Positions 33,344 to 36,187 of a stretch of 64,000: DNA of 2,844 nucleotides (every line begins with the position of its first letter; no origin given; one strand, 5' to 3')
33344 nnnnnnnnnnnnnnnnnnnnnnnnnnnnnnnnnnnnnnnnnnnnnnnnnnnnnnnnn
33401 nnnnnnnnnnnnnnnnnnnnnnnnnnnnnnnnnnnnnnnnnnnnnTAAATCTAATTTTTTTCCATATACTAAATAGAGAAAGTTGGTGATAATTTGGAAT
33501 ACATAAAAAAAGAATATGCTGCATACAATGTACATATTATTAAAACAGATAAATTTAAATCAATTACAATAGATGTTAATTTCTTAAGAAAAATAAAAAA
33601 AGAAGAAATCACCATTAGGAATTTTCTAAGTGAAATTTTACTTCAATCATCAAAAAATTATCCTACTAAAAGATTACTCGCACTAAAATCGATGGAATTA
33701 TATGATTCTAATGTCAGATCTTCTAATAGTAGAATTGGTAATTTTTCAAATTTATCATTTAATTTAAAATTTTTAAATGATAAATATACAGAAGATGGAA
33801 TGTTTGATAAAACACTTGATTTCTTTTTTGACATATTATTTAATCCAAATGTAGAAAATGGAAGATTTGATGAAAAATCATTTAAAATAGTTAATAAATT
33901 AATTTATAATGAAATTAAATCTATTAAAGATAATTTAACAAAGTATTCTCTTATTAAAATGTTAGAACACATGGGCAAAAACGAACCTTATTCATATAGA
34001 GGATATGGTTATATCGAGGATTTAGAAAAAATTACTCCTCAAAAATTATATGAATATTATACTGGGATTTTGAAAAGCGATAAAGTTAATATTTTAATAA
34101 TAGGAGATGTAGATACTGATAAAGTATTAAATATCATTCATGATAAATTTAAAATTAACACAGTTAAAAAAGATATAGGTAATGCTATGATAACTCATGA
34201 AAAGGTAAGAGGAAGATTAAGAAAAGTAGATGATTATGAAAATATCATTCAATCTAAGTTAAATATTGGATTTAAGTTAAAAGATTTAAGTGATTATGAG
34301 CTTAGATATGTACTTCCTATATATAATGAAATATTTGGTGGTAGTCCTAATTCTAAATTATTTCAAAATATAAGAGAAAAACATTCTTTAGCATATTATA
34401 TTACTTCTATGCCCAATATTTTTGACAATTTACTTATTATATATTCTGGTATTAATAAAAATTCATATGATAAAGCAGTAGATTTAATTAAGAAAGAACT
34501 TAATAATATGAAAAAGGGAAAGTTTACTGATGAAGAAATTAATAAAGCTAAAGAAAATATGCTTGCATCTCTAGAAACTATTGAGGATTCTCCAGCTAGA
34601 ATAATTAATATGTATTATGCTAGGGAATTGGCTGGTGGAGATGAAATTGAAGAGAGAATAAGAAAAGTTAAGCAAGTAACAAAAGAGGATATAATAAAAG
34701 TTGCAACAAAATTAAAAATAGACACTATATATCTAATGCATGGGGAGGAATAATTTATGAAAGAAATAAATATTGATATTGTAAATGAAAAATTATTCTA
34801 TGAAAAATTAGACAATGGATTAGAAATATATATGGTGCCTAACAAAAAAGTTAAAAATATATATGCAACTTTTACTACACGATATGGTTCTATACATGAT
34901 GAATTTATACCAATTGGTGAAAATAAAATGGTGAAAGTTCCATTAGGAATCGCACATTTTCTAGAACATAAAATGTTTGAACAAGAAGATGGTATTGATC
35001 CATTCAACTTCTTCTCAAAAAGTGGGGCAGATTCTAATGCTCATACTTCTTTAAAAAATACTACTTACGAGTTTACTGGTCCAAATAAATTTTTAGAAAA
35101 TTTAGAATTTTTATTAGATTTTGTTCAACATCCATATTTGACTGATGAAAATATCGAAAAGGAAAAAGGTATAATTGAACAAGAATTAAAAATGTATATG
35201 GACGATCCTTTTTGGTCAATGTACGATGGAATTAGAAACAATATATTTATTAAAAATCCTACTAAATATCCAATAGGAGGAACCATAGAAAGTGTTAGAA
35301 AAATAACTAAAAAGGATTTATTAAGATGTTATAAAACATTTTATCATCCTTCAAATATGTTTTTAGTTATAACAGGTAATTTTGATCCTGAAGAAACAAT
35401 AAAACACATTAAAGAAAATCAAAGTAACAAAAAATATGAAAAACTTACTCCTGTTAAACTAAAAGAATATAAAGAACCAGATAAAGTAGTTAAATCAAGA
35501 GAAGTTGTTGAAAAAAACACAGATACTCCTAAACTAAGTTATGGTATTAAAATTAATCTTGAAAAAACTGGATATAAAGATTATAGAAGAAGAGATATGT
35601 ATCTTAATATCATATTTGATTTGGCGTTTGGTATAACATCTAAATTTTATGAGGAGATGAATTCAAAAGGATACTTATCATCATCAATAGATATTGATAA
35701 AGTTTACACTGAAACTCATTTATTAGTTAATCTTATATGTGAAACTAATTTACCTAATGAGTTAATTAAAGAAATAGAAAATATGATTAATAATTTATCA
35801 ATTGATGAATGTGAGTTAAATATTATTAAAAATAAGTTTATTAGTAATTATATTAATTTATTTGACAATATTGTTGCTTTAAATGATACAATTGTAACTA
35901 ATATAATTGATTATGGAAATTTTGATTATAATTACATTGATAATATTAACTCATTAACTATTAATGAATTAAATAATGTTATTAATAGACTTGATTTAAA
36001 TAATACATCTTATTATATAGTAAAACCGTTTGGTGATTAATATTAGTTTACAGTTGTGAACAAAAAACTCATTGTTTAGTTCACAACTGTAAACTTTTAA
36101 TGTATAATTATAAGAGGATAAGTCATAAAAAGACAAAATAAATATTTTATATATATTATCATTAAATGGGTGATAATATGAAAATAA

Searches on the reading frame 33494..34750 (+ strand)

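Call 20: search_protein_families(library=pfam, proteins=[window:33494-34750:+], max_evalue=0.001)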
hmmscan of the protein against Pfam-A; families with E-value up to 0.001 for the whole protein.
window:33494-34750:+ (419 aa): 2 families
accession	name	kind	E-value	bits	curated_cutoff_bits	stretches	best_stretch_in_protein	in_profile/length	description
PF05193.26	Peptidase_M16_C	-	1.9e-28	100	23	1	179-356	1-181/181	Peptidase M16 inactive domain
PF00675.25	Peptidase_M16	-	3.5e-05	24.2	22.3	0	43-156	35-130/149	Insulinase (Peptidase family M16)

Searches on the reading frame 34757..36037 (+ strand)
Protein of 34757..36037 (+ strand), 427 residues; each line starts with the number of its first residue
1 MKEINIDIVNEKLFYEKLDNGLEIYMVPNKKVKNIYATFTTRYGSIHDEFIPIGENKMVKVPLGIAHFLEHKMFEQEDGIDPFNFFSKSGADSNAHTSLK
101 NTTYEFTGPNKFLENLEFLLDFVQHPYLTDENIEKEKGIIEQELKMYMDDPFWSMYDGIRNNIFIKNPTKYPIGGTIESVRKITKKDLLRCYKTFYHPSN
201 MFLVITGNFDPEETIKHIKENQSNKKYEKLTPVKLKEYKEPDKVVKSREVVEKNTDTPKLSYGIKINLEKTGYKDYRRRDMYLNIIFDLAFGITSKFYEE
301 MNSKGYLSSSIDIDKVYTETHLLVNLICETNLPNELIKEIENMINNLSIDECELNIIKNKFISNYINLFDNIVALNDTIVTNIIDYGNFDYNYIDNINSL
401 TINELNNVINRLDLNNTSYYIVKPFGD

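Call 20: search_protein_families(library=pfam, proteins=[window:34757-36037:+], max_evalue=0.001)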
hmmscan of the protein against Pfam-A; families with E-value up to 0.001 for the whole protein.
window:34757-36037:+ (427 aa): 2 families
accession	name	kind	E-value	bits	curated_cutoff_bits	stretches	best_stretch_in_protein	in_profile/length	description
PF05193.26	Peptidase_M16_C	-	1e-15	58.5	23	1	182-359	1-179/181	Peptidase M16 inactive domain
PF00675.25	Peptidase_M16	-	1.7e-14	54.4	22.3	1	63-175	31-147/149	Insulinase (Peptidase family M16)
